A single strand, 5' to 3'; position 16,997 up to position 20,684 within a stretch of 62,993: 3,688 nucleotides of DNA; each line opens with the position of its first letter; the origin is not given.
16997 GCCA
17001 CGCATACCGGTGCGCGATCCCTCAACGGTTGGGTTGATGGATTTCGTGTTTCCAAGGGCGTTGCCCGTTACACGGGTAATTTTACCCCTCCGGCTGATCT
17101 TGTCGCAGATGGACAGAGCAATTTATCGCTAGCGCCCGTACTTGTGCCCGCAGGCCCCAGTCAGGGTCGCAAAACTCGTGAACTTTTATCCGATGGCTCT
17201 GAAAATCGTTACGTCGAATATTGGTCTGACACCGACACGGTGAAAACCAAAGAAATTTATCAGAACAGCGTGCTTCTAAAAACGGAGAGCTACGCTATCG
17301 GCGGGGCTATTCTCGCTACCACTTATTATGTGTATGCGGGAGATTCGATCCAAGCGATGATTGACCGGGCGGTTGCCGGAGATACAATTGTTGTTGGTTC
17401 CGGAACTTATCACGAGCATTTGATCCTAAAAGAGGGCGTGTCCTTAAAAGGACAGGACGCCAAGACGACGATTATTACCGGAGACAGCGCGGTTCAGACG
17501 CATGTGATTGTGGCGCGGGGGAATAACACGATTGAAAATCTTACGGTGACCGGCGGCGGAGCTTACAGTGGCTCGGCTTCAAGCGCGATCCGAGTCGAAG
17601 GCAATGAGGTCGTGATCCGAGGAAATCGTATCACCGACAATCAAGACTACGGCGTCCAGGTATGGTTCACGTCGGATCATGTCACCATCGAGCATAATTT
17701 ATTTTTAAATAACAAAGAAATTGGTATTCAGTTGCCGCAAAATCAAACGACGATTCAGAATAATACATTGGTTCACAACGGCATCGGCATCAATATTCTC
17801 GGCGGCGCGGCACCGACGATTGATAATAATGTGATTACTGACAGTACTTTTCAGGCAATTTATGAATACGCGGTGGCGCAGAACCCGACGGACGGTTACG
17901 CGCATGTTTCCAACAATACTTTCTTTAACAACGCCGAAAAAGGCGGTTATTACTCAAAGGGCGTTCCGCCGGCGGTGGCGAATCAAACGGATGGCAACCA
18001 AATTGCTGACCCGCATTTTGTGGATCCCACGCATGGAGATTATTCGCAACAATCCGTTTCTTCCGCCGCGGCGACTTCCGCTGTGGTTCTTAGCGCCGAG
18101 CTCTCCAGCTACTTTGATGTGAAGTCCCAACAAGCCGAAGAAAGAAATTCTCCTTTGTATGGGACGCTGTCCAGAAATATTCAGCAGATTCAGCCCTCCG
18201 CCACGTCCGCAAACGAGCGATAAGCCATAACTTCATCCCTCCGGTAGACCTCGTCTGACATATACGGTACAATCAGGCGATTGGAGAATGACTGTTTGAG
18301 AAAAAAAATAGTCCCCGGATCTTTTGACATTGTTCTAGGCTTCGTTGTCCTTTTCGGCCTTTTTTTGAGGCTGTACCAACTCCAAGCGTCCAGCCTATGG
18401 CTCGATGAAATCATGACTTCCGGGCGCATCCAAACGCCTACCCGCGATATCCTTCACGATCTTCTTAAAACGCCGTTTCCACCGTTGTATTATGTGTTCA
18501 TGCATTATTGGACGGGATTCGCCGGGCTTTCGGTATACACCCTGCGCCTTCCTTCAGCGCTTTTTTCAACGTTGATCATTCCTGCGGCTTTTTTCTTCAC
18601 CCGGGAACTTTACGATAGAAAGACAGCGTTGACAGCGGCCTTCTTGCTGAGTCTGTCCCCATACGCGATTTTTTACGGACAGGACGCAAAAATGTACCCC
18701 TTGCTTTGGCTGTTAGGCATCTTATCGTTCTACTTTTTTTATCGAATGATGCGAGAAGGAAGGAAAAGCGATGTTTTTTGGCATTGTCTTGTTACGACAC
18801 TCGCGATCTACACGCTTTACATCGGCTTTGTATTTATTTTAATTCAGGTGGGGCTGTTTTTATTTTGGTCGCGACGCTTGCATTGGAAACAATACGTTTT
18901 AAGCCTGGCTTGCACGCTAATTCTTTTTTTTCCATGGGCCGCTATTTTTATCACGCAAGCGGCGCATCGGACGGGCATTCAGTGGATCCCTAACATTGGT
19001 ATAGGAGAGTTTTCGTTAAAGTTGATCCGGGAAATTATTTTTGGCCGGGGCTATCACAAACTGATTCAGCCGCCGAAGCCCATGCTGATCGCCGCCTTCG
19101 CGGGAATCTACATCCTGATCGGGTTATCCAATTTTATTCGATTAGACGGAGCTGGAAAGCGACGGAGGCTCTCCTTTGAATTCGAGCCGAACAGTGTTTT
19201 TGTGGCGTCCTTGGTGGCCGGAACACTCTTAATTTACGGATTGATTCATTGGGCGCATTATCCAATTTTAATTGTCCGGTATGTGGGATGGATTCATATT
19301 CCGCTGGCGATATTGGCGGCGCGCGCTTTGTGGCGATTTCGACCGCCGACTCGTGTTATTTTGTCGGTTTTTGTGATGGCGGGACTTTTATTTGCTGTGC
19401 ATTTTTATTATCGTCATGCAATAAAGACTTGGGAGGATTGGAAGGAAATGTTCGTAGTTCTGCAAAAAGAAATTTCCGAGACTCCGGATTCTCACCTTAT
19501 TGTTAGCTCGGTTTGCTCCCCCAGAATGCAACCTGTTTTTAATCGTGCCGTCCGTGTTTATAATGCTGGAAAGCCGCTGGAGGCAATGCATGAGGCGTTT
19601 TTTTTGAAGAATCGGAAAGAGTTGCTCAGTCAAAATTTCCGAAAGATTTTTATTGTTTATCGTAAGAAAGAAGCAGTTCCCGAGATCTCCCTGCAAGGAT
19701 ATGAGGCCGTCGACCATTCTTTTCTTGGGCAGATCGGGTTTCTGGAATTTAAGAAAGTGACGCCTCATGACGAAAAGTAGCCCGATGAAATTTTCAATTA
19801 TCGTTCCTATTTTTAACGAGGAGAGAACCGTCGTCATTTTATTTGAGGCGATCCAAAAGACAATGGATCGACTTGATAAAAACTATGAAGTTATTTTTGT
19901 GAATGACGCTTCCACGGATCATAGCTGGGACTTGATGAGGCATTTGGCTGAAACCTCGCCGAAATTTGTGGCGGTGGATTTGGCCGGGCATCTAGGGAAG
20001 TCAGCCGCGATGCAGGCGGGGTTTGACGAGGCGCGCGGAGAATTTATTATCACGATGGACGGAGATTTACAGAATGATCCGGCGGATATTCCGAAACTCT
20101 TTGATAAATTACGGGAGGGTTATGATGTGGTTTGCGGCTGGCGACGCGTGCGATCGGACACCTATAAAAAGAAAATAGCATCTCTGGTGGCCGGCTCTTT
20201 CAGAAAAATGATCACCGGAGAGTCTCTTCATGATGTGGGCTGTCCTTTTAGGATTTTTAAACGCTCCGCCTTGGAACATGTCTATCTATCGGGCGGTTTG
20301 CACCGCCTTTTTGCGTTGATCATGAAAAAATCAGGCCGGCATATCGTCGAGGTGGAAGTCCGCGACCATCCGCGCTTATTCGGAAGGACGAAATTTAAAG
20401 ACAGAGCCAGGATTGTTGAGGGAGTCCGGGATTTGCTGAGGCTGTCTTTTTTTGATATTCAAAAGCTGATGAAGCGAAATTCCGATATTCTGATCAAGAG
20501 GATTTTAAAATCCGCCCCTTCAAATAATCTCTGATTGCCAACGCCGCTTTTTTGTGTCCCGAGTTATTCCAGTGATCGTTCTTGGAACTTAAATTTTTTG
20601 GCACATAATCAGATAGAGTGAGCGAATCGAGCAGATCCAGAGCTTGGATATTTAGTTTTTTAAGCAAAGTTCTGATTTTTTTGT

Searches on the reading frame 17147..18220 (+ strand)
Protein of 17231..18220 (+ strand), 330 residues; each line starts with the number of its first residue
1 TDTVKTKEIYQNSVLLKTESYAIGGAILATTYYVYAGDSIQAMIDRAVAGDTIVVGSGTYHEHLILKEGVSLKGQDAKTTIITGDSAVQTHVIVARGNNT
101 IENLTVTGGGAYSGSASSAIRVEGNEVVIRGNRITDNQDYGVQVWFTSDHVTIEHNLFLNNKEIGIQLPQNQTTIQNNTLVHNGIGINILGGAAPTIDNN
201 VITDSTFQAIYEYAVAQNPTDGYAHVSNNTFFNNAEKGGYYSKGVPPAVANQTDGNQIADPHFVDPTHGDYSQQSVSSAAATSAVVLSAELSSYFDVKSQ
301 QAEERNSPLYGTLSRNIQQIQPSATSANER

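Call 28: search_solved_structures(query=window:17300-18220:+, max_evalue=1, show_alignments=2)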
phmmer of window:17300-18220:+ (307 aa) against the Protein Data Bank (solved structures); distinct sequences matched with E-value up to 1: 6.
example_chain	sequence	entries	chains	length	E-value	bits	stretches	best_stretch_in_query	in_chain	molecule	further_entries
5eo7_A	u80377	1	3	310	0.025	17.2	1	56-130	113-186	Predicted protein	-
5eo8_A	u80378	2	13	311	0.029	17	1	55-130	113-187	Predicted protein | Uncharacterized protein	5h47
4agi_A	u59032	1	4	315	0.087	15.4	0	57-131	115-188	FUCOSE-SPECIFIC LECTIN FLEA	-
4c1y_A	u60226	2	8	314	0.095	15.3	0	58-131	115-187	FUCOSE-SPECIFIC LECTIN FLEA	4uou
4agt_A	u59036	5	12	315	0.096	15.3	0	58-131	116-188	FUCOSE-SPECIFIC LECTIN FLEA | Fucose-specific lectin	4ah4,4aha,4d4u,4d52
6z6c_AAA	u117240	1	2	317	0.098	15.3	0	58-131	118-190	Fucose-specific lectin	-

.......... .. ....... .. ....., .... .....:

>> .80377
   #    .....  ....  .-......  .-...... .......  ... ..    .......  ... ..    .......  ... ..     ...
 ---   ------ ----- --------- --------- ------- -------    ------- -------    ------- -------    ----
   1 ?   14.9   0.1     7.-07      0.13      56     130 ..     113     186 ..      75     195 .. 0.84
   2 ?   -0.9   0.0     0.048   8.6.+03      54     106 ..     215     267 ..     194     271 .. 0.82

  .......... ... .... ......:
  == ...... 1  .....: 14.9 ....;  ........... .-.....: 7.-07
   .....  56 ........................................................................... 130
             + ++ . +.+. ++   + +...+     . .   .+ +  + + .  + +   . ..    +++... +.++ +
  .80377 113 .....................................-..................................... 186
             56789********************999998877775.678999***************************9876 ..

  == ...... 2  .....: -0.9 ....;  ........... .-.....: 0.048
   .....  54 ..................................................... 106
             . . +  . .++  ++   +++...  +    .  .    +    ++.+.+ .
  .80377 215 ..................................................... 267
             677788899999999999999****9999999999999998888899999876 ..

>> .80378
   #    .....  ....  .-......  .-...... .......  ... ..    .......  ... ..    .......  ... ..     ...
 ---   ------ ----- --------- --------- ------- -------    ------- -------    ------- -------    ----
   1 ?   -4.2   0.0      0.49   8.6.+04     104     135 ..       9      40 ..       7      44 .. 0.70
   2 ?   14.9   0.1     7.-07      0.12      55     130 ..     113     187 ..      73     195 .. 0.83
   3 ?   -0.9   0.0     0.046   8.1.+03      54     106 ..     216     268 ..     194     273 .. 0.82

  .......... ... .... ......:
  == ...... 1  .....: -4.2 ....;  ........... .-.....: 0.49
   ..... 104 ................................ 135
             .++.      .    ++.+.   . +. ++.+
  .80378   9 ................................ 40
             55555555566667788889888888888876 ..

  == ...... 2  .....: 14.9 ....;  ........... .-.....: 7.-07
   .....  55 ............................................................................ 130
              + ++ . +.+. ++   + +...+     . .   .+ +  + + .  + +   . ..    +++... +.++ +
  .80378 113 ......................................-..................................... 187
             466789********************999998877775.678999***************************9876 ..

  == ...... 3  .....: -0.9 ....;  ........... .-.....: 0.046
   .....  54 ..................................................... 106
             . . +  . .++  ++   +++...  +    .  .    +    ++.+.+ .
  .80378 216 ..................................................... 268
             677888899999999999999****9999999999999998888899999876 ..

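Call 34: find_homologous_proteins(query=window:17231-18220:+, max_evalue=0.001)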
Query window:17231-18220:+ (330 aa): 3 proteins with E <= 0.001 among 3362 candidates.
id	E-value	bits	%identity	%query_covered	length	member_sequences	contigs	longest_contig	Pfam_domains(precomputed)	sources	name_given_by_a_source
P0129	5.1e-10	57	33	50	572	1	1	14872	PF13229.13,PF07602.18,PF22842.4,PF05048.20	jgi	jgi:parallel beta-helix repeat protein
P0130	4.6e-6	44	27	45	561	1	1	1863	PF13229.13,PF02494.23,PF05048.20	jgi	jgi:Right handed beta helix region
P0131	2.8e-4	38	30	49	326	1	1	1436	PF22842.4,PF05048.20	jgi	jgi:nitrous oxidase accessory protein NosD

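Call 52: predict_structure(alignment_id=A4)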
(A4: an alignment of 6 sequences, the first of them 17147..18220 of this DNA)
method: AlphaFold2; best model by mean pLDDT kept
length: 358 residues; sequences in the alignment: 6
mean_pLDDT: 68.4   pTM: 0.64
mean pLDDT of the five models: 68.4, 67.9, 66.7, 65.3, 63.0
residues with pLDDT >= 90: 126; 70-90: 57; 50-70: 55; < 50: 120
segments of 3 or more residues with pLDDT < 50: 1-3, 27-53, 244-246, 271-313, 320-358
pLDDT, mean of each block of 10 residues (from residue 1): 47 55 51 42 39 68 94 94 95 94 94 77 91 79 78 94 93 89 96 86 95 85 86 85 55 81 64 38 36 34 36 48 43 39 37 39
secondary structure, 60 per line:
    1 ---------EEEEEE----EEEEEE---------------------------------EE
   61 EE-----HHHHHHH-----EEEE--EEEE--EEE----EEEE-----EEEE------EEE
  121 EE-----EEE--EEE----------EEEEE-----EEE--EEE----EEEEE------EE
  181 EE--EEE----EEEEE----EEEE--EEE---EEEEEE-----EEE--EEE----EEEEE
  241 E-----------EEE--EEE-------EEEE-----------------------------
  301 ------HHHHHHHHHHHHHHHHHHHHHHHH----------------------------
elements in order: E10-15 E20-25 E59-62 H68-74 E80-83 E86-89 E92-94 E99-102 E108-111 E118-122 E128-130 E133-135 E146-150 E156-158 E161-163 E168-172 E179-182 E185-187 E192-196 E201-204 E207-209 E213-218 E224-226 E229-231 E236-241 E253-255 E258-260 E268-271 H307-330

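Call 56: fold_search(model_id=the predicted structure, library=pdb)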
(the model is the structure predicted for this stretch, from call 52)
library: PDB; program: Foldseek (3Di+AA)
matches with E <= 10: 258; with E <= 0.001: 11
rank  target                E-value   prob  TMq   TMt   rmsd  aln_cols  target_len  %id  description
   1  1gq8                  3.0e-05  1.00  0.39  0.43   7.4       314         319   12  Pectin methylesterase from Carrot (released 2002-04-18)
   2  8bwk_B                7.2e-05  1.00  0.34  0.19  22.5       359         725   15  Metagenomic derived PL6 alginate lyase (released 2023-12-20)
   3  8bwk_A                8.7e-05  1.00  0.33  0.19  20.6       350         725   14  Metagenomic derived PL6 alginate lyase (released 2023-12-20)
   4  2nsp_A                1.0e-04  1.00  0.38  0.40   7.8       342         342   13  Crystal structure of pectin methylesterase D178A mutant in complex with hexasaccharide I (released 2007-09-18)
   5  2ntb_A                1.5e-04  1.00  0.35  0.36   8.6       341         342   14  Crystal structure of pectin methylesterase in complex with hexasaccharide V (released 2007-09-18)
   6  8bwk_C                2.2e-04  1.00  0.33  0.19  20.6       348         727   14  Metagenomic derived PL6 alginate lyase (released 2023-12-20)
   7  1qjv_A                5.4e-04  1.00  0.34  0.36   6.6       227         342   16  Pectin methylesterase PemA from Erwinia chrysanthemi (released 2000-07-14)
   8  1xg2_A                5.4e-04  1.00  0.34  0.38   8.4       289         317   12  Crystal structure of the complex between pectin methylesterase and its inhibitor protein (released 2005-03-22)
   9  6kfn                  6.2e-04  1.00  0.38  0.45   6.4       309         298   14  Crystal structure of alginate lyase from Paenibacillus sp. str. FPU-7 (released 2019-10-30)
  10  7c7d_A                8.7e-04  1.00  0.41  0.29   6.5       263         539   17  Crystal structure of the catalytic unit of thermostable GH87 alpha-1,3-glucanase from Streptomyces thermodiastaticus s (released 2020-11-11)
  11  5c1c                  9.1e-04  1.00  0.32  0.37   8.9       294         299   15  Crystal Structure of the Pectin Methylesterase from Aspergillus niger in Deglycosylated Form (released 2015-07-01)
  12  3uw0                  1.1e-03  1.00  0.37  0.41   9.8       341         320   12  Pectin methylesterase from Yersinia enterocolitica (released 2012-02-08)
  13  2pyg_B                1.3e-03  0.99  0.22  0.21  12.9       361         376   15  Azotobacter vinelandii Mannuronan C-5 epimerase AlgE4 A-module (released 2008-05-27)
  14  2pyg_A                1.3e-03  0.99  0.19  0.19  12.4       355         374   14  Azotobacter vinelandii Mannuronan C-5 epimerase AlgE4 A-module (released 2008-05-27)
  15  5gkd_A                1.4e-03  1.00  0.37  0.20   8.3       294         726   13  Structure of PL6 family alginate lyase AlyGC (released 2017-02-08)
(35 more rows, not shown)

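Call 81: fold_search(model_id=the predicted structure, library=viral)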
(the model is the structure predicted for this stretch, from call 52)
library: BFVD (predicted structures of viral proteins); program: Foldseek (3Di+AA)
matches with E <= 10: 451; with E <= 0.001: 48
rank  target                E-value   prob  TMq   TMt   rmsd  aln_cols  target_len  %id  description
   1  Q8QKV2                1.6e-06  1.00  0.35  0.21  22.6       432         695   14  EsV-1-164 [Ectocarpus siliculosus virus 1 (isolate New Zealand/Kaikoura/1988)]
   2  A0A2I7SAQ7            2.4e-06  1.00  0.42  0.52   8.4       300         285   15  (no name in the UniProt tables at hand)
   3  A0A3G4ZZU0            3.5e-06  1.00  0.34  0.21  24.0       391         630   15  Right handed beta helix domain-containing protein [Harvfovirus sp.]
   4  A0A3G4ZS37            6.6e-06  1.00  0.40  0.21  10.1       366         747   16  Right handed beta helix domain-containing protein [Edafosvirus sp.]
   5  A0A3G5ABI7            1.6e-05  1.00  0.43  0.41   9.4       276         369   15  Right handed beta helix domain-containing protein [Hyperionvirus sp.]
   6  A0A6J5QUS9            1.8e-05  1.00  0.32  0.18   8.6       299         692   18  Pectate lyase superfamily protein [uncultured Caudovirales phage]
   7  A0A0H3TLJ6            2.0e-05  1.00  0.24  0.27  15.0       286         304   16  (no name in the UniProt tables at hand)
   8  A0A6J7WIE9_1          2.3e-05  1.00  0.39  0.17  12.7       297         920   16  Collagen triple helix repeat [uncultured Caudovirales phage]
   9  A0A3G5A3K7            3.1e-05  1.00  0.36  0.13  21.8       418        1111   16  Right handed beta helix domain-containing protein [Harvfovirus sp.]
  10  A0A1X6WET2            3.9e-05  1.00  0.48  0.14  10.8       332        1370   16  (no name in the UniProt tables at hand)
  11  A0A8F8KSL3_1          4.1e-05  1.00  0.40  0.13  11.0       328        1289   15  Pectinesterase A/Acyl-CoA thioester hydrolase [Clandestinovirus]
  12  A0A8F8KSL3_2          4.7e-05  1.00  0.36  0.12  12.9       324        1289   14  Pectinesterase A/Acyl-CoA thioester hydrolase [Clandestinovirus]
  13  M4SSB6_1              5.2e-05  1.00  0.42  0.20   8.0       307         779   14  Bacteriophage T7 tail fibre protein-like N-terminal domain-containing protein [Cyanophage KBS-P-1A]
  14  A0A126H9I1            5.2e-05  1.00  0.39  0.20  12.4       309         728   15  Neck passage structure [Lactococcus phage 936 group phage Phi19.3]
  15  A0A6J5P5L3            6.0e-05  1.00  0.42  0.20   7.7       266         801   16  Uncharacterized protein [uncultured Caudovirales phage]
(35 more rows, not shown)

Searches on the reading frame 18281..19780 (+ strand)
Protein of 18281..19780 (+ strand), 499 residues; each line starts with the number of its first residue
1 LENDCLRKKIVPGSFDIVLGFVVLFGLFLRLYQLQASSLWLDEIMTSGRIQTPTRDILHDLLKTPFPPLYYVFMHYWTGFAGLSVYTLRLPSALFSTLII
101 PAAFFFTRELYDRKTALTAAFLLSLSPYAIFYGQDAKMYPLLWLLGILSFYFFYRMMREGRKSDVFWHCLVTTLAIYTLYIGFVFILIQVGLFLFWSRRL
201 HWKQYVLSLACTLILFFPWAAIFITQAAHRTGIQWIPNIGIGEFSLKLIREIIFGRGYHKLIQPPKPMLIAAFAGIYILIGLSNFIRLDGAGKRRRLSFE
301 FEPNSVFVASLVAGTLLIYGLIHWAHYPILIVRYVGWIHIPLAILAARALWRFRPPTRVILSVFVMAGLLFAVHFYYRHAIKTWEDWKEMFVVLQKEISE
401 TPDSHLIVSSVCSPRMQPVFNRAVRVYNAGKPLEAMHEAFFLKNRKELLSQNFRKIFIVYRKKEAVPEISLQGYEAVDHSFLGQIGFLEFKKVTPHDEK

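Call 7: search_protein_families(library=pfam, proteins=[window:18281-19780:+], max_evalue=0.01)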
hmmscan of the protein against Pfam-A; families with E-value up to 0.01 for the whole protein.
window:18281-19780:+ (499 aa): 1 family
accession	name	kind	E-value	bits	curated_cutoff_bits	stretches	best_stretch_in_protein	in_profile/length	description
PF13231.12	PMT_2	-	2.8e-10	41.1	26.1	1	67-219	3-157/160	Dolichyl-phosphate-mannose-protein mannosyltransferase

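Call 32: search_protein_families(library=ncbifam, proteins=[window:18281-19780:+], max_evalue=0.01)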
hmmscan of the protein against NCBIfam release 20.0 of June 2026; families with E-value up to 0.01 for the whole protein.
window:18281-19780:+ (499 aa): 3 families
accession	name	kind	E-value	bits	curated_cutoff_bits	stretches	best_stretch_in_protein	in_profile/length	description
TIGR04154.1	archaeo_STT3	subfamily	9.1e-05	21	450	1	90-132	100-142/831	oligosaccharyl transferase, archaeosortase A system-associated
TIGR03663.1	TIGR03663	subfamily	0.00018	20.7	126.25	1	18-194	3-178/435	flippase activity-associated protein Agl23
NF052499.1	MnslTaseMT1671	equivalog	0.00023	19.8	900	1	37-239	47-252/523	mannosyltransferase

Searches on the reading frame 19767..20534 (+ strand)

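Call 7: search_protein_families(library=pfam, proteins=[window:19767-20534:+], max_evalue=0.01)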
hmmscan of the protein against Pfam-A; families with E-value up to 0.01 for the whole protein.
window:19767-20534:+ (255 aa): 3 families
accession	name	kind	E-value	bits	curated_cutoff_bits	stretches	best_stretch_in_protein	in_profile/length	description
PF00535.33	Glycos_transf_2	-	1.2e-32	113.6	23.3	1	10-172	1-167/168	Glycosyl transferase family 2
PF10111.15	Glyco_tranf_2_2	-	3e-05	24.1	27.3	1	10-101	1-92/276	Glycosyltransferase like family 2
PF13641.12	Glyco_tranf_2_3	-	0.00019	22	27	1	9-202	3-174/230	Glycosyltransferase like family 2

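Call 32: search_protein_families(library=ncbifam, proteins=[window:19767-20534:+], max_evalue=0.01)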
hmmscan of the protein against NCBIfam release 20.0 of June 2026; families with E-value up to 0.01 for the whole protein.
window:19767-20534:+ (255 aa): 19 families
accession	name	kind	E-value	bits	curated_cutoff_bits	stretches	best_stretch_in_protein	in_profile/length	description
NF007986.1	PRK10714.1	equivalog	4.1e-39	134.5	529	1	8-223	7-222/316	undecaprenyl-phosphate 4-deoxy-4-formamido-L-arabinose transferase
NF047588.1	GlcsyltransPgfSStrep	equivalog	3e-33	115.3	500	1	7-214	1-209/308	glycosyltransferase PgfS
TIGR03937.1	PgaC_IcaA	equivalog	5.2e-17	61.9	422.3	1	7-130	45-167/407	poly-beta-1,6-N-acetyl-D-glucosamine synthase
NF007482.0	PRK10073.1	equivalog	1.4e-13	50.6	423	1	4-113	3-108/334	glycosyltransferase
TIGR04182.1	glyco_TIGR04182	equivalog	1.5e-10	40.9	325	1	10-203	3-193/293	S-layer glycoprotein N-glycosyltransferase AglJ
TIGR03111.1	glyc2_xrt_Gpos1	hypoth_equivalog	2.4e-10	39.8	363.95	1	9-123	51-164/439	TIGR03111 family XrtG-associated glycosyltransferase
NF050050.1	ProtGlycPglI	equivalog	2.5e-09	36.9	500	1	8-131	3-124/306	GalNAc(5)-diNAcBac-PP-undecaprenol beta-1,3-glucosyltransferase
NF047683.1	TeichurnBiosyTuaG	equivalog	4.8e-09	36.2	400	1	8-106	7-102/252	teichuronic acid biosynthesis protein TuaG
TIGR04283.1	glyco_like_mftF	equivalog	6e-09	35.8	182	1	10-110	2-91/221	TIGR04283 family arsenosugar biosynthesis glycosyltransferase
NF041391.1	DPhHxTase_Halo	equivalog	6.8e-09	35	375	1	16-175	4-156/213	dolichyl-phosphate hexose transferase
NF041875.1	EPS_EpsD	equivalog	8.3e-09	35.3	370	1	10-118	2-107/325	exopolysaccharide biosynthesis glycosyltransferase EpsD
NF058614.1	PPMAGASynPpgS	equivalog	2.1e-08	33.9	370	1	11-138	4-125/226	polyprenyl-phospho-N-acetylgalactosaminyl synthase PpgS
TIGR03965.1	mycofact_glyco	equivalog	2.8e-08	33.1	280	1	3-117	70-181/467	mycofactocin biosynthesis glycosyltransferase MftF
NF053739.1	GlytfEpsEBac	equivalog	1.5e-07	30.7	450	1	8-101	2-93/265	glycosyltransferase EpsE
NF010496.0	PRK13915.1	equivalog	9.7e-07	28.1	262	1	6-111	30-138/307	glucosyl-3-phosphoglycerate synthase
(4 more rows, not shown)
